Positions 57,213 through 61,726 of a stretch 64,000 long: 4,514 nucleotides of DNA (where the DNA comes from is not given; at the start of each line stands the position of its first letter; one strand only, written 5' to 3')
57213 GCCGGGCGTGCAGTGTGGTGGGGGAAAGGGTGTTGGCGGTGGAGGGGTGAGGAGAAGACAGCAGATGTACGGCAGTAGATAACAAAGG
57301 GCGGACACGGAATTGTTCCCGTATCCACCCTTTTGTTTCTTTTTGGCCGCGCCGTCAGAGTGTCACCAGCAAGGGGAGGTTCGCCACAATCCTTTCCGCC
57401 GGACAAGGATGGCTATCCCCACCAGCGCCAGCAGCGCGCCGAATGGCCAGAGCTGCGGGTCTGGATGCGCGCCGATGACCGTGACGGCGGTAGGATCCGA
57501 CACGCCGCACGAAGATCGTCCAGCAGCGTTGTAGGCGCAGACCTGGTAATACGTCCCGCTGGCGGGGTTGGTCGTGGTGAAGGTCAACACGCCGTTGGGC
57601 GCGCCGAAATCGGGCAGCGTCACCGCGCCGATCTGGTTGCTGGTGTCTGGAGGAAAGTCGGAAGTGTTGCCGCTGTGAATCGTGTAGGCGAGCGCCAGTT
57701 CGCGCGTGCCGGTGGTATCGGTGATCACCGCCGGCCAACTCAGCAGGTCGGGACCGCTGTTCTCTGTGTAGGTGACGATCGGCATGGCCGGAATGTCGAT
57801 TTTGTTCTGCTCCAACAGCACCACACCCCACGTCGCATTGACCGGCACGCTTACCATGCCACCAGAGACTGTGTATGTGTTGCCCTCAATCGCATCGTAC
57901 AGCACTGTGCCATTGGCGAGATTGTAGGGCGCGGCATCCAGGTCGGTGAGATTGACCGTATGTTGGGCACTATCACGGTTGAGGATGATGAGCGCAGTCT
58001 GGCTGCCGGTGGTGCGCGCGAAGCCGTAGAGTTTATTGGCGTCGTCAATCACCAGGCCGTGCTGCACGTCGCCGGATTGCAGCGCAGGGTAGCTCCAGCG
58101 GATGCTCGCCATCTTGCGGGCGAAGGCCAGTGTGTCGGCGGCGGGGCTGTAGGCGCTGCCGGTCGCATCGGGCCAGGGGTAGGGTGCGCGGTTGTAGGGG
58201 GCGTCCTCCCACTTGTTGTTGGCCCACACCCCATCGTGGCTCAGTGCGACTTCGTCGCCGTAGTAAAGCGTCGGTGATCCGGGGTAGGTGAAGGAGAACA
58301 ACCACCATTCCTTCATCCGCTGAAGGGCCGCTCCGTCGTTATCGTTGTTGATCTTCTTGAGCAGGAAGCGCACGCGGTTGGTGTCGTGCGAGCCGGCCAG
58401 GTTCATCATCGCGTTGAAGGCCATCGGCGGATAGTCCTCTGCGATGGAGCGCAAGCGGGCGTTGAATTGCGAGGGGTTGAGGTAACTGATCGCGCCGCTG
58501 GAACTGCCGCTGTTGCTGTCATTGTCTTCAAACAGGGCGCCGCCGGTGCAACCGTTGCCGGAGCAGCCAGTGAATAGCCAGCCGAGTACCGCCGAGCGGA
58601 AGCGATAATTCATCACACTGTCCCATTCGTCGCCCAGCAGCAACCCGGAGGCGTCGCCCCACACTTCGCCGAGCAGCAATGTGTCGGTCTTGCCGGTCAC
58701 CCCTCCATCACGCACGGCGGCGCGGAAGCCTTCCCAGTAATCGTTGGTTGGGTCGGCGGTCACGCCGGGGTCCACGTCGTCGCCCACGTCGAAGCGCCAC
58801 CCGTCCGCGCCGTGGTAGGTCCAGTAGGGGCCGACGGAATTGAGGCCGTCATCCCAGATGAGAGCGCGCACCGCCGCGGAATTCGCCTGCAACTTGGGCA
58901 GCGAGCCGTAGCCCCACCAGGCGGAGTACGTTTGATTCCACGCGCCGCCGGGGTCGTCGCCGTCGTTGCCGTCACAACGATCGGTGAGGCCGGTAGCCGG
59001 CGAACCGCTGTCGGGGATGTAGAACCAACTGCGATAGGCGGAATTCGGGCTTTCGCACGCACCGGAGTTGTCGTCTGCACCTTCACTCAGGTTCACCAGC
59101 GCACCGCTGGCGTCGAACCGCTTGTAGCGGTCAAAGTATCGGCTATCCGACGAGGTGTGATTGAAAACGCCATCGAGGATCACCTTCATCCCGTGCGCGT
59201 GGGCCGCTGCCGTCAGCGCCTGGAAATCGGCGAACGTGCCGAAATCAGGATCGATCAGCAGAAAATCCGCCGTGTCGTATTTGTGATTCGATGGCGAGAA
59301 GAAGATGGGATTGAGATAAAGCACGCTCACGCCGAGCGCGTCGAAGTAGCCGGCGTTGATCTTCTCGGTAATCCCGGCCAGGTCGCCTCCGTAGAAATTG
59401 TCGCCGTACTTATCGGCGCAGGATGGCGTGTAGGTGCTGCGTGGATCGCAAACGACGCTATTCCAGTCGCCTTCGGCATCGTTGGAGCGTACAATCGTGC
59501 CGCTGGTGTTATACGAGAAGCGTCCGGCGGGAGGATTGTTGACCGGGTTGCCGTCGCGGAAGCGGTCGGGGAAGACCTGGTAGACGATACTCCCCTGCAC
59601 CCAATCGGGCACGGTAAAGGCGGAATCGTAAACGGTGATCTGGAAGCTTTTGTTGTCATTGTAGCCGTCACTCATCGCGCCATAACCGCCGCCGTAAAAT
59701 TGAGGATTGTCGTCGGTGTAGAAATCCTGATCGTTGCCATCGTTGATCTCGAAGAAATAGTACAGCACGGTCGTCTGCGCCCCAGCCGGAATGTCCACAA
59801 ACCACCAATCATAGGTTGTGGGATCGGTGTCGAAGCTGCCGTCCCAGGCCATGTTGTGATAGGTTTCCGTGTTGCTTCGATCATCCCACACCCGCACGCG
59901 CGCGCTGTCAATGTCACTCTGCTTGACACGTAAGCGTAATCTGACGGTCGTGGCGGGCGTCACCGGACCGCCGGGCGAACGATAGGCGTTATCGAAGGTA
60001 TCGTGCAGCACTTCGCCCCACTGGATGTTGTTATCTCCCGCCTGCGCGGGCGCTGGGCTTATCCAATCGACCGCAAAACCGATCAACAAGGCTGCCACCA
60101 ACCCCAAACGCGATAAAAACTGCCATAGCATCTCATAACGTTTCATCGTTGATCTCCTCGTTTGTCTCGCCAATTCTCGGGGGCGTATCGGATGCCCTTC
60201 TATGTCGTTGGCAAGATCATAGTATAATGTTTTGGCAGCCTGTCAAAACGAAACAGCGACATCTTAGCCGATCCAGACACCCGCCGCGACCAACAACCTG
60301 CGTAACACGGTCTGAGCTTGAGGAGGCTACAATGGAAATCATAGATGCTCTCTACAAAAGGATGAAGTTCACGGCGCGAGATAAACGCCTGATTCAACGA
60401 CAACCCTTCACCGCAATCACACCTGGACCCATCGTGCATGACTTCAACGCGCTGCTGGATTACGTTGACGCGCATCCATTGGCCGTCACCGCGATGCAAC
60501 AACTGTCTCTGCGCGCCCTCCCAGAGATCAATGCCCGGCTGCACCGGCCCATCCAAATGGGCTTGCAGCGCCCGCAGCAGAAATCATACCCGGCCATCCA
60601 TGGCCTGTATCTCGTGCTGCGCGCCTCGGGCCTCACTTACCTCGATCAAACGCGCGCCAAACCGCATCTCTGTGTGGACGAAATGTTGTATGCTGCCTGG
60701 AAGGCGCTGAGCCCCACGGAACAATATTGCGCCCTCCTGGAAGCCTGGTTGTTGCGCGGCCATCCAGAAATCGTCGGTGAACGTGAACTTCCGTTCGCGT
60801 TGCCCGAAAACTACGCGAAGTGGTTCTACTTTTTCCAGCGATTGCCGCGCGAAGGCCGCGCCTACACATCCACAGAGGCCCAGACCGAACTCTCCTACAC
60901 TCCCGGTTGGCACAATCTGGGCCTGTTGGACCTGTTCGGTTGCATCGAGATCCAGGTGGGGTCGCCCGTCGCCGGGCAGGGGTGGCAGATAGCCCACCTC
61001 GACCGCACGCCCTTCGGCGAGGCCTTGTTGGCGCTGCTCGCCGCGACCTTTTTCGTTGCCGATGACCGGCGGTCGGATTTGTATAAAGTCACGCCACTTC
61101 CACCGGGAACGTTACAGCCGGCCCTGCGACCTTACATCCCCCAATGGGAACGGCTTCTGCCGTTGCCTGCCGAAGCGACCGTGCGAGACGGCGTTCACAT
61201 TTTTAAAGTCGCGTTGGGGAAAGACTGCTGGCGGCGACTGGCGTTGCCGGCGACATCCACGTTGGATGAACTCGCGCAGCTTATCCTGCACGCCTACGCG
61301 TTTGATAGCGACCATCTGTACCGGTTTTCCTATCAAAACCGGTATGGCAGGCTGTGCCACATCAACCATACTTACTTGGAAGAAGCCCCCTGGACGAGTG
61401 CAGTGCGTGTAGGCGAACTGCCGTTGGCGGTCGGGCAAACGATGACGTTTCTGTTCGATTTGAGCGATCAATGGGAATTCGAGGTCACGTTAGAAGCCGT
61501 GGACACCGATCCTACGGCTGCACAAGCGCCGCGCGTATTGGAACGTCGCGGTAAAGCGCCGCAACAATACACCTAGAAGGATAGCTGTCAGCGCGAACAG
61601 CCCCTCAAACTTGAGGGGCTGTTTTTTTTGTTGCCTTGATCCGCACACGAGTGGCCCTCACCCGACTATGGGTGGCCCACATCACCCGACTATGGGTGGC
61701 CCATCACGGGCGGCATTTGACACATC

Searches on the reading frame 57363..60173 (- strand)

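Call 44: search_protein_families(library=pfam, proteins=[window:57363-60173:-], max_evalue=0.0001)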
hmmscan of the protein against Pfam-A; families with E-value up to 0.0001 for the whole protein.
window:57363-60173:- (936 aa): 2 families
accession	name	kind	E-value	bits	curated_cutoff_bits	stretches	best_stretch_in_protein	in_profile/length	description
PF00128.31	Alpha-amylase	-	3.4e-48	165.4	22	1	199-679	1-402/446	Alpha amylase, catalytic domain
PF02903.20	Alpha-amylase_N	-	2.5e-05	24.9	23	1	75-156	21-100/120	Alpha amylase, N-terminal ig-like domain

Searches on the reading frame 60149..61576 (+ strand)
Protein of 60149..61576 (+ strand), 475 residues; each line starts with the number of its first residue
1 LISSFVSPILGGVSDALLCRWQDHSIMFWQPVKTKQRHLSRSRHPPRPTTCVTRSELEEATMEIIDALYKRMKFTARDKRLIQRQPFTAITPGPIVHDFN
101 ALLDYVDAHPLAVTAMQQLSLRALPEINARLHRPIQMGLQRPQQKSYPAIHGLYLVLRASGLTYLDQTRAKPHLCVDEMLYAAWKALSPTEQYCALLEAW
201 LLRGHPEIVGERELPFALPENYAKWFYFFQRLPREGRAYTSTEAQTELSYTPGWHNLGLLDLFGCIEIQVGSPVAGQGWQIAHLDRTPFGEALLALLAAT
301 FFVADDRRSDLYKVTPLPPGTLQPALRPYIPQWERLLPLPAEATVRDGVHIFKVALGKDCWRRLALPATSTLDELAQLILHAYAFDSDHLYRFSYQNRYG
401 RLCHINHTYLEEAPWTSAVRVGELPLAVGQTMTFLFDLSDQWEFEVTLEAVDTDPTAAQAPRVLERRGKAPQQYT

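Call 44: search_protein_families(library=pfam, proteins=[window:60149-61576:+], max_evalue=0.0001)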
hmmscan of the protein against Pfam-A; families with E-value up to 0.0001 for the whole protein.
window:60149-61576:+ (475 aa): 1 family
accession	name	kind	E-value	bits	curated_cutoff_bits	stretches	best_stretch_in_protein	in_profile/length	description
PF07929.16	PRiA4_ORF3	-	3.4e-17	63.2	26.6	1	358-472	14-129/173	Plasmid pRiA4b ORF-3-like protein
